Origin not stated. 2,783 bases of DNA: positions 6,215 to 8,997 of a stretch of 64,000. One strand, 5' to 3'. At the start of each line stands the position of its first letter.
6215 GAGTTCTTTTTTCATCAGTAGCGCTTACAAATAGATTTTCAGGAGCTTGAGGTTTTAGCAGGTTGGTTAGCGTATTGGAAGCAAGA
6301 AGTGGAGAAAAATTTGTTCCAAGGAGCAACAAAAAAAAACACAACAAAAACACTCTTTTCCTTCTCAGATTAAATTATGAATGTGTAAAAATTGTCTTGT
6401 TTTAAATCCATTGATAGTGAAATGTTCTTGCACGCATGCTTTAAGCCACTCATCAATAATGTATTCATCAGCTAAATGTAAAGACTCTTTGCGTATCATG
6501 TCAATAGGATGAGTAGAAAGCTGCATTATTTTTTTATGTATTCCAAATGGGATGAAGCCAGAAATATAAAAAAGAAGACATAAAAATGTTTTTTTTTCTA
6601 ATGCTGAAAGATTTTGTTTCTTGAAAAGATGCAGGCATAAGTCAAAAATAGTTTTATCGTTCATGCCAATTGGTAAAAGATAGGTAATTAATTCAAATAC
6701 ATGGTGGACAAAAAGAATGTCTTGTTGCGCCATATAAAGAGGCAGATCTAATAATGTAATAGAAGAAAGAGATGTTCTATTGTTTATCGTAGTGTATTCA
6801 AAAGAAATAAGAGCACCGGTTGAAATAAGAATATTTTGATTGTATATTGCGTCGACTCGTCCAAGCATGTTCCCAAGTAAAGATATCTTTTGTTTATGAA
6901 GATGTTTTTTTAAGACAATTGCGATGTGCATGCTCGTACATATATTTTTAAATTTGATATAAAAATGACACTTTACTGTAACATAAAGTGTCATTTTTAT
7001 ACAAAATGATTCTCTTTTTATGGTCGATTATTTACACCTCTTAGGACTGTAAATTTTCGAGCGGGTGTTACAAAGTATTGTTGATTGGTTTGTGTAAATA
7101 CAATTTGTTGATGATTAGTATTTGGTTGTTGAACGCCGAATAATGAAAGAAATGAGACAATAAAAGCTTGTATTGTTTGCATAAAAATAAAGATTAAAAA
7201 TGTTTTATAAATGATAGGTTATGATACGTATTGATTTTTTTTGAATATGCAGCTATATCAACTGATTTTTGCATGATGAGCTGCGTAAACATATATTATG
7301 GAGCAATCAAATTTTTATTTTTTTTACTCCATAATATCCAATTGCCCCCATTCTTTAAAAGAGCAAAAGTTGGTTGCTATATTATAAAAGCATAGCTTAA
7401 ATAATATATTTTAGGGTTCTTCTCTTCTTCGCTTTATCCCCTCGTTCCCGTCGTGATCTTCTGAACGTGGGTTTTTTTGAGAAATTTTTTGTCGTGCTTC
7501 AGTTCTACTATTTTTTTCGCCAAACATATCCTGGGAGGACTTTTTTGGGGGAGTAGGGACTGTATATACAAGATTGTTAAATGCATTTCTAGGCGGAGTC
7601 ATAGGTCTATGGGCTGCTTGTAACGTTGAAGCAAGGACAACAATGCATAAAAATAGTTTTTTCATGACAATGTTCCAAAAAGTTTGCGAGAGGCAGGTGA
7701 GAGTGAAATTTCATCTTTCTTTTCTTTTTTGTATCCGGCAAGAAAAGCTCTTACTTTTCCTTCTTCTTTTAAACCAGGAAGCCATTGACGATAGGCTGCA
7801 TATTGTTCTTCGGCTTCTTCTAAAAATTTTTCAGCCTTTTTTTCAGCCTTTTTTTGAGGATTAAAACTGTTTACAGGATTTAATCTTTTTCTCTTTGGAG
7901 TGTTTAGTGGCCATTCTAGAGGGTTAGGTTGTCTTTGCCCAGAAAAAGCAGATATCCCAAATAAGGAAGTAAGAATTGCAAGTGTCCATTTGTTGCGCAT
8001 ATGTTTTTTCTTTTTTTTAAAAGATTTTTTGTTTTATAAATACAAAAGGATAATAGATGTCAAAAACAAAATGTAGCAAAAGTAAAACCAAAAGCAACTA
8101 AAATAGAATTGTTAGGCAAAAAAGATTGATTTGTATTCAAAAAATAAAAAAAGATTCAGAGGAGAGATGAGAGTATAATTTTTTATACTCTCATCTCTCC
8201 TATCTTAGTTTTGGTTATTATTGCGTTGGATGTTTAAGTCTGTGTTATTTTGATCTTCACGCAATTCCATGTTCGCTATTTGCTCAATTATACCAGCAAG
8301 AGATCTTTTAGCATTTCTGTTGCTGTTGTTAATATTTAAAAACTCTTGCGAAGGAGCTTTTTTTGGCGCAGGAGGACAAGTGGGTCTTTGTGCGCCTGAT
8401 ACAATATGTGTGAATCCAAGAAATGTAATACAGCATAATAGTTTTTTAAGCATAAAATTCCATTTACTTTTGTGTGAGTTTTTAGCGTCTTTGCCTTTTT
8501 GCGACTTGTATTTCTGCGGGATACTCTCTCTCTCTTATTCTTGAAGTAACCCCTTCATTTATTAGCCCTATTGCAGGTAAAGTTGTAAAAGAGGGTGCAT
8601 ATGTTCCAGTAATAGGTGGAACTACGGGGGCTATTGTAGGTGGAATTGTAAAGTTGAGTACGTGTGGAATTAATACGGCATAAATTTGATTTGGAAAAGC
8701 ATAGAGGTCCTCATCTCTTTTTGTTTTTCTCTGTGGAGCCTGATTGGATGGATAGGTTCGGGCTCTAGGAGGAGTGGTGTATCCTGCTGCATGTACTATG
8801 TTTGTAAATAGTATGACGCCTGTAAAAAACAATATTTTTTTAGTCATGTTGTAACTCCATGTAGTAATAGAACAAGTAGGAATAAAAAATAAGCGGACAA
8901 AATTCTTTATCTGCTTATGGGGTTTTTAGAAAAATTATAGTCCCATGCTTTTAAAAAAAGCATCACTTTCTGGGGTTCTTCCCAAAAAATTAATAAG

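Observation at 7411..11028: Paralogous family of four small secreted Pro/Arg/Lys-rich proteins arrayed downstream of a signal-peptide-bearing M3 oligopeptidase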

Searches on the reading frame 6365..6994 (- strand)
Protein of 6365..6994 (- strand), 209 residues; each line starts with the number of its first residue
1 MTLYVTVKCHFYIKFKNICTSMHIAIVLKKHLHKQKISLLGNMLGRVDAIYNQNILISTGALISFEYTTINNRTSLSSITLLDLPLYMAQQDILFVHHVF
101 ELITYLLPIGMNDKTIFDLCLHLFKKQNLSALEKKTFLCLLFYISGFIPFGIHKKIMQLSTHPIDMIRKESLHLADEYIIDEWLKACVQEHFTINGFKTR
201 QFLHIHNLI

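Call 6: search_protein_families(library=pfam, proteins=[window:6365-6994:-], max_evalue=1)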
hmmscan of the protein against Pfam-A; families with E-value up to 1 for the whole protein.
window:6365-6994:- (209 aa): 0 families

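Call 7: search_protein_families(library=ncbifam, proteins=[window:6365-6994:-], max_evalue=1)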
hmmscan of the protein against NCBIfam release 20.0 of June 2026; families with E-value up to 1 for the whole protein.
window:6365-6994:- (209 aa): 0 families

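Call 60: search_protein_families(library=phrogs, proteins=[window:6365-6931:-], max_evalue=0.1)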
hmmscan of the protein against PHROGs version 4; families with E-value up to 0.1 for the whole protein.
window:6365-6931:- (188 aa): 0 families
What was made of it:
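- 6365..6931 (-): Conserved gene of about 190 aa ('Y190'), function unknown. It forms the downstream border of the variable slot and always sits directly before the giant MscS-like gene. The true start is probably the Met at 6931, not 6994. No Pfam or PHROG hit (calls 6, 60).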

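Call 70: search_solved_structures(query=window:6365-6931:-, max_evalue=10)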
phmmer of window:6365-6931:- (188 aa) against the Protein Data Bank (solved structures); distinct sequences matched with E-value up to 10: 0.

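Call 73: search_solved_structures(query=A4, max_evalue=10)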
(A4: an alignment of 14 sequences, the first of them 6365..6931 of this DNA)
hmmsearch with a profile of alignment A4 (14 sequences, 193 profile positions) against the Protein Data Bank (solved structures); distinct sequences matched with E-value up to 10: 2.
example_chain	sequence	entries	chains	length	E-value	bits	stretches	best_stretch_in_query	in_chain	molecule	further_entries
1c4k_A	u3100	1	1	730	0.75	12.9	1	94-145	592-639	PROTEIN (ORNITHINE DECARBOXYLASE)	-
1ord_A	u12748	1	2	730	0.75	12.9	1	94-145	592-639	ORNITHINE DECARBOXYLASE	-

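Call 74: search_protein_families(library=pfam, alignment_id=A4, max_evalue=1)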
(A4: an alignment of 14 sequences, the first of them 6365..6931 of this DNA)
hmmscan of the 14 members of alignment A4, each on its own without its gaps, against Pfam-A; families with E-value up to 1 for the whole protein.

A. member 1, window:6365-6931:- (188 aa): 0 families

B. families by the number of members that match (of 14 scanned): 7 families
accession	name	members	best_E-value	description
PF02565.21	RecO_C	2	0.0014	Recombination protein O C terminal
PF01603.26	B56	1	0.024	Protein phosphatase 2A regulatory B subunit (B56 family)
PF17852.6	Dynein_AAA_lid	1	0.064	Dynein heavy chain AAA lid domain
PF23651.1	TRAF_BTBD17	1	0.14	BTBD17 TRAF domain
PF10438.15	Cyc-maltodext_C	1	0.16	Cyclo-malto-dextrinase C-terminal domain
PF12728.13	HTH_17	1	0.25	Helix-turn-helix domain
PF10574.14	UPF0552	1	0.29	Arp2/3-interacting proteins Arpin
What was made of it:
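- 6365..6931 (-): Two of 14 homologs hit RecO_C weakly, E 0.0014 (call 74).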

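Call 75: predict_structure(protein=window:6365-6931:-)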
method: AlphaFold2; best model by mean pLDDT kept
length: 188 residues; sequences in the alignment: 1
mean_pLDDT: 44.2   pTM: 0.40
mean pLDDT of the five models: 44.2, 43.9, 43.5, 39.4, 36.7
residues with pLDDT >= 90: 0; 70-90: 0; 50-70: 62; < 50: 126
segments of 3 or more residues with pLDDT < 50: 1-43, 45-73, 87-89, 127-157, 169-177, 179-188
pLDDT, mean of each block of 10 residues (from residue 1): 25 26 35 41 45 42 40 51 49 59 61 61 47 35 36 46 53 44 45
secondary structure, 60 per line:
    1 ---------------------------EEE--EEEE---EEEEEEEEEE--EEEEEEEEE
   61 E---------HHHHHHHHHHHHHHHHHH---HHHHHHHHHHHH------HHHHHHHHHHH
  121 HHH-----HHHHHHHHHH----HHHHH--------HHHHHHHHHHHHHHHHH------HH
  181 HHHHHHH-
elements in order: E28-30 E33-36 E40-49 E52-61 H71-88 H92-103 H110-123 H129-138 H143-147 H156-172 H179-187
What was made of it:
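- Tried and rejected: AlphaFold of Y190 was unusable (pLDDT 44, call 75).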

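Call 76: search_protein_families(library=ncbifam, alignment_id=A4, max_evalue=1)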
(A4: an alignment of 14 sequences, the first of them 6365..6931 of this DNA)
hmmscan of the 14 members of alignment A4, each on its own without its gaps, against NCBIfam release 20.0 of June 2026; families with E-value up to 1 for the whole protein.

A. member 1, window:6365-6931:- (188 aa): 0 families

B. families by the number of members that match (of 14 scanned): 5 families
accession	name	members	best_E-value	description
NF011150.0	PRK14560.1-1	1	0.0071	putative RNA-binding protein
NF008281.1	PRK11059.1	1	0.011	RNase E specificity factor CsrD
NF000792.0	PRK00053.2-3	1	0.02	alanine racemase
NF007620.0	PRK10271.1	1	0.04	thiamine kinase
TIGR03967.2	mycofact_MftB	1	0.21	mycofactocin biosynthesis chaperone MftB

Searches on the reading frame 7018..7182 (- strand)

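Call 6: search_protein_families(library=pfam, proteins=[window:7018-7182:-], max_evalue=1)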
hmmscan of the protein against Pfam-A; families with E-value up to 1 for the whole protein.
window:7018-7182:- (54 aa): 0 families

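Call 7: search_protein_families(library=ncbifam, proteins=[window:7018-7182:-], max_evalue=1)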
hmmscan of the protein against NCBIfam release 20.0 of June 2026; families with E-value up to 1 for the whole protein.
window:7018-7182:- (54 aa): 1 family
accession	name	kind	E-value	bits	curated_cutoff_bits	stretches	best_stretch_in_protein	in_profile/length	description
NF045998.1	cleave_ABC_plasm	equivalog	0.11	10.7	500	1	2-46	386-430/673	Mbov_0121 family peptidase domain-containing ABC transporter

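Call 60: search_protein_families(library=phrogs, proteins=[window:7018-7182:-], max_evalue=0.1)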
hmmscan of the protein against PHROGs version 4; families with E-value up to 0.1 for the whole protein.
window:7018-7182:- (54 aa): 0 families

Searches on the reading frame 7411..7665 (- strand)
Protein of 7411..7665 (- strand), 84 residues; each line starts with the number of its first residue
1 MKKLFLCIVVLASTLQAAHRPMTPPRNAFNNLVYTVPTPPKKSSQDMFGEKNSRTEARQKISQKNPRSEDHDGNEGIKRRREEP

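Call 6: search_protein_families(library=pfam, proteins=[window:7411-7665:-], max_evalue=1)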
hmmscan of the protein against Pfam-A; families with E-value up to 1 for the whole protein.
window:7411-7665:- (84 aa): 0 families

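Call 7: search_protein_families(library=ncbifam, proteins=[window:7411-7665:-], max_evalue=1)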
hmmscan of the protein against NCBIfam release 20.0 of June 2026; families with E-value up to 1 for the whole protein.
window:7411-7665:- (84 aa): 1 family
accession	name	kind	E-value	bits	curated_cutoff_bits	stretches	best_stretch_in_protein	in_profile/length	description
NF038040.1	phero_PhrK_fam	equivalog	0.7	10.2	35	0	1-13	1-13/40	PhrK family phosphatase-inhibitory pheromone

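Call 8: list_cluster_members(proteins=[window:7411-7665:-, window:7662-8000:-, window:8205-8453:-, window:8482-8847:-, window:8935-11028:-, window:7018-7182:-, window:6365-6994:-, window:13006-14004:+])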
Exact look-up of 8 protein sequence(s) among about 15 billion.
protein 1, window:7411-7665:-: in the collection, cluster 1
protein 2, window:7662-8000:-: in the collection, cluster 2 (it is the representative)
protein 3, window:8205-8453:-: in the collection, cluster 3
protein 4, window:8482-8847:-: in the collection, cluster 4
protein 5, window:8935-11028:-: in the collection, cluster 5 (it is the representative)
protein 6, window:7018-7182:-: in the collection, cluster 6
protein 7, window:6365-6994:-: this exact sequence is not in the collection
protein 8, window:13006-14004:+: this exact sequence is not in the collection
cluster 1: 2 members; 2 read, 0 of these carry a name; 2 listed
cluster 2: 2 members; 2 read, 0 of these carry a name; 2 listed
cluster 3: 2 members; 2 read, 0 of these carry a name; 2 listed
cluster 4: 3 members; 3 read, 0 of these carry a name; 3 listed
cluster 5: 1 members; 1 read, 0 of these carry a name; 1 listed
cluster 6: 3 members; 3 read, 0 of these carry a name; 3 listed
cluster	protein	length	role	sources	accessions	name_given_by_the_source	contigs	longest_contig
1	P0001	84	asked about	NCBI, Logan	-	-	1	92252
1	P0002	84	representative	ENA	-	-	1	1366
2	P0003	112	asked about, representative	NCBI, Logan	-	-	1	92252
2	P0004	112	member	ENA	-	-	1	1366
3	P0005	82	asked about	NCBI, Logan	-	-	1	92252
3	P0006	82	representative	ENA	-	-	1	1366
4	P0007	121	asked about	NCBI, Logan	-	-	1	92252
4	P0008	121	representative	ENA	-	-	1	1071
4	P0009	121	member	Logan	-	-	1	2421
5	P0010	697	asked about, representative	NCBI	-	-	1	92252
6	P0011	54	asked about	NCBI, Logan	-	-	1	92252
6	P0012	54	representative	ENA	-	-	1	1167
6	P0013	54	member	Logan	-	-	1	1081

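Call 14: find_encoding_contigs(protein=P0006, flank=3000)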
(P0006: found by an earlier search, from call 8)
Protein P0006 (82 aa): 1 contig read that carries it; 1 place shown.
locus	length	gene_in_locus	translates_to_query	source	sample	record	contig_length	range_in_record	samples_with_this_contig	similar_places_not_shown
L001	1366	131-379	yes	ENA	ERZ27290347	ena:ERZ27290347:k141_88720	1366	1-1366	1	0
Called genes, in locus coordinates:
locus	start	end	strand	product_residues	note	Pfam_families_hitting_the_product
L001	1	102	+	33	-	?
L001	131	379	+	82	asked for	-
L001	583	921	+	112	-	-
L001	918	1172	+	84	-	-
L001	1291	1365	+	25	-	?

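Call 25: find_encoding_contigs(protein=P0009, flank=3000)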
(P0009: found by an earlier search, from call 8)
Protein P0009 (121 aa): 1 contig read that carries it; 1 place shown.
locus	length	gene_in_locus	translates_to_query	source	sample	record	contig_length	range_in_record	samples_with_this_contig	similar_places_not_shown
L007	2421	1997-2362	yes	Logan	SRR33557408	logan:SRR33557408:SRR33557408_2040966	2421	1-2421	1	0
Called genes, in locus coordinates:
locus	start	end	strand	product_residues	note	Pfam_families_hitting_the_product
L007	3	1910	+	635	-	?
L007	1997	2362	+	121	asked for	-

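Call 60: search_protein_families(library=phrogs, proteins=[window:7411-7665:-], max_evalue=0.1)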
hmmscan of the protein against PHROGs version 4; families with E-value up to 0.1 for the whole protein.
window:7411-7665:- (84 aa): 0 families

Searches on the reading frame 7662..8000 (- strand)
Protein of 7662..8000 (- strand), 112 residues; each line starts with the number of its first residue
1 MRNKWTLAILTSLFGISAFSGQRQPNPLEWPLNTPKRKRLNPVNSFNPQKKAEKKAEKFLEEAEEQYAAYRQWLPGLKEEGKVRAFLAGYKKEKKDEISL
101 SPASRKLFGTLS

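Call 6: search_protein_families(library=pfam, proteins=[window:7662-8000:-], max_evalue=1)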
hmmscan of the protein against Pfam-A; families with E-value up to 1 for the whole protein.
window:7662-8000:- (112 aa): 1 family
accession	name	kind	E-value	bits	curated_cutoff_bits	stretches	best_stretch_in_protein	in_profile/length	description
PF16810.10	RXLR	-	0.061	14.2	26.9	1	44-95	74-123/141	RXLR phytopathogen effector protein, Avirulence activity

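Call 7: search_protein_families(library=ncbifam, proteins=[window:7662-8000:-], max_evalue=1)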
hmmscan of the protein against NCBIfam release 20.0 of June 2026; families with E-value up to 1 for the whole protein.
window:7662-8000:- (112 aa): 2 families
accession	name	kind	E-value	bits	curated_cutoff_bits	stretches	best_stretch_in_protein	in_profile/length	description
NF004431.0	PRK05771.2-5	equivalog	0.022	13.2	851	1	52-99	398-445/649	V-type ATP synthase subunit I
TIGR02499.1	HrpE_YscL_not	equivalog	0.25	11.4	78.7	1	51-81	21-48/166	type III secretion system stator protein SctL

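Call 56: search_protein_representatives(protein=window:7662-8000:-)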
Query: 112 residues. Proteins with E-value up to 0.001 (for the whole library): 1; up to 1e-10: 1; up to 1e-30: 1. The best 1 are listed.
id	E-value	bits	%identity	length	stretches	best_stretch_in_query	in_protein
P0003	1.7e-67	240.8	100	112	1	1-112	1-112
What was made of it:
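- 7662..8000 (-): B: 112-aa signal-bearing ORFan (AFS|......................). The mature N-terminus is predicted disordered, followed by a helical hairpin. Exhaustive HMMER against 1.84e9 representatives finds only itself (call 56).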

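Call 58: predict_structure(protein=window:7662-8000:-)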
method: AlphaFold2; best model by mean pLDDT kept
length: 112 residues; sequences in the alignment: 1
mean_pLDDT: 65.0   pTM: 0.27
mean pLDDT of the five models: 65.0, 65.0, 61.0, 60.7, 60.3
residues with pLDDT >= 90: 3; 70-90: 33; 50-70: 69; < 50: 7
segments of 3 or more residues with pLDDT < 50: none
pLDDT, mean of each block of 10 residues (from residue 1): 52 57 54 60 63 85 87 64 76 60 59 46
secondary structure, 60 per line:
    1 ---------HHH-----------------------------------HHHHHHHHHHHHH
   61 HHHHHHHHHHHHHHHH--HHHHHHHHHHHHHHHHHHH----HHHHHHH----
elements in order: H48-76 H79-97 H102-108
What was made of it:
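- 7662..8000 (-): AF2 mean pLDDT 65, helices at 48-76 and 79-97 (call 58).
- Tried and rejected: AlphaFold of B had low overall confidence (pLDDT 65), so no fold search was run (call 58).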

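Call 60: search_protein_families(library=phrogs, proteins=[window:7662-8000:-], max_evalue=0.1)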
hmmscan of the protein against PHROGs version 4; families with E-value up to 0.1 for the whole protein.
window:7662-8000:- (112 aa): 0 families

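Call 61: search_solved_structures(query=window:7662-8000:-, max_evalue=1)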
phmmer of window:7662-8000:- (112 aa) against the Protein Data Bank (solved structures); distinct sequences matched with E-value up to 1: 1.
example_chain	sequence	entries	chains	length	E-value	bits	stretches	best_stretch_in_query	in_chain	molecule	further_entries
5h7c_A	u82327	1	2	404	0.43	14.2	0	40-100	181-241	Immunoglobulin G-binding protein A, DHR14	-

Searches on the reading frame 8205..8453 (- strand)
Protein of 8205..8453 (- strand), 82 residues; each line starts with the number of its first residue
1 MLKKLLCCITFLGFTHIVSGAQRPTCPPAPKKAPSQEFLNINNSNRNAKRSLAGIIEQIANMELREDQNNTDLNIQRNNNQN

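Call 6: search_protein_families(library=pfam, proteins=[window:8205-8453:-], max_evalue=1)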
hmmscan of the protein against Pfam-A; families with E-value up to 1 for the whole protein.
window:8205-8453:- (82 aa): 0 families

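Call 7: search_protein_families(library=ncbifam, proteins=[window:8205-8453:-], max_evalue=1)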
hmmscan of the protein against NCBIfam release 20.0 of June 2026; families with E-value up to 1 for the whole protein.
window:8205-8453:- (82 aa): 0 families

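Call 12: find_homologous_proteins(query=window:8205-8453:-, max_evalue=10)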
Query window:8205-8453:- (82 aa): 1 proteins with E <= 10 among 1 candidates.
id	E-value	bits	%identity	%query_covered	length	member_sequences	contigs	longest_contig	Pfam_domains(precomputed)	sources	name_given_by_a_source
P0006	1.2e-42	160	93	100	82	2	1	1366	-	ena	-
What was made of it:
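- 8205..8453 (-): C: 82-aa signal-bearing ORFan (VSG|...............). Probable paralog of A. Only its own 93% variant is found (call 12).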

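Call 60: search_protein_families(library=phrogs, proteins=[window:8205-8453:-], max_evalue=0.1)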
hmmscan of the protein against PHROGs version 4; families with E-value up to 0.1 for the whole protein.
window:8205-8453:- (82 aa): 0 families

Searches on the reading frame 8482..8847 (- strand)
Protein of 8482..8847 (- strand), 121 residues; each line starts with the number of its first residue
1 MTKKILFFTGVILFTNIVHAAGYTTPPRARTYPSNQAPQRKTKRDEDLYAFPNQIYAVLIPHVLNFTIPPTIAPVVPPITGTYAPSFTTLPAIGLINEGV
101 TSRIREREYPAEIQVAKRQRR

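Call 6: search_protein_families(library=pfam, proteins=[window:8482-8847:-], max_evalue=1)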
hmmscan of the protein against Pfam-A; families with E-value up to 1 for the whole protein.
window:8482-8847:- (121 aa): 0 families

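Call 7: search_protein_families(library=ncbifam, proteins=[window:8482-8847:-], max_evalue=1)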
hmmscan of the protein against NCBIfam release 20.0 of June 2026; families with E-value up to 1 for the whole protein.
window:8482-8847:- (121 aa): 0 families

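Call 9: find_encoding_contigs(protein=window:8482-8847:-, flank=3000, max_places=6)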
Protein window:8482-8847:- (121 aa): no gene with exactly this product is on record in the collection.

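Call 49: find_homologous_proteins(query=window:8482-8847:-, max_evalue=10)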
Query window:8482-8847:- (121 aa): 1 proteins with E <= 10 among 1 candidates.
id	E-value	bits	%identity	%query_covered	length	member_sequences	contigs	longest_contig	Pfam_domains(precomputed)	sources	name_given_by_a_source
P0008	3.5e-68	245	93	100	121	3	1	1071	-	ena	-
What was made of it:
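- Closest known: Signal-peptide-bearing ORFan proteins of Dependentiae. Different: These particular sequences have no detectable relatives outside a narrow lineage (calls 12, 49, 56).
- There are no homologs beyond near strains (calls 12, 49, 56).
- Tried and rejected: Word-indexed searches of C and D, and an exhaustive HMMER search of B, found only near-identical strain variants or the query itself (calls 12, 49, 56).
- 8482..8847 (-): D: 121-aa signal-bearing ORFan (VHA|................). Positional ortholog of the 75-aa gene that follows M3 in the closest relatives. In 5.8e9 proteins only its own 93% variant is found (call 49).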

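Call 60: search_protein_families(library=phrogs, proteins=[window:8482-8847:-], max_evalue=0.1)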
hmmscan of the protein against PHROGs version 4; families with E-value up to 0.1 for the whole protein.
window:8482-8847:- (121 aa): 0 families

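Call 62: search_solved_structures(query=window:8482-8847:-, max_evalue=1)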
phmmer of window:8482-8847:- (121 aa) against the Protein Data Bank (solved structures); distinct sequences matched with E-value up to 1: 2.
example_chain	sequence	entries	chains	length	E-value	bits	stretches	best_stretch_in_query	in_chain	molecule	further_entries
8pmr_A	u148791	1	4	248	0.25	14.6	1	27-115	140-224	Conidial surface nicotinamide adenine dinucleotide glycohydrolase nadA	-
1duc_A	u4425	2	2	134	0.96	12.7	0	36-115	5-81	DEOXYURIDINE 5'-TRIPHOSPHATE NUCLEOTIDOHYDROLASE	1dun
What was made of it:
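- Tried and rejected: Pfam, NCBIfam, PHROGs and PDB sequence searches of A-E gave nothing significant (calls 6, 7, 60-62).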
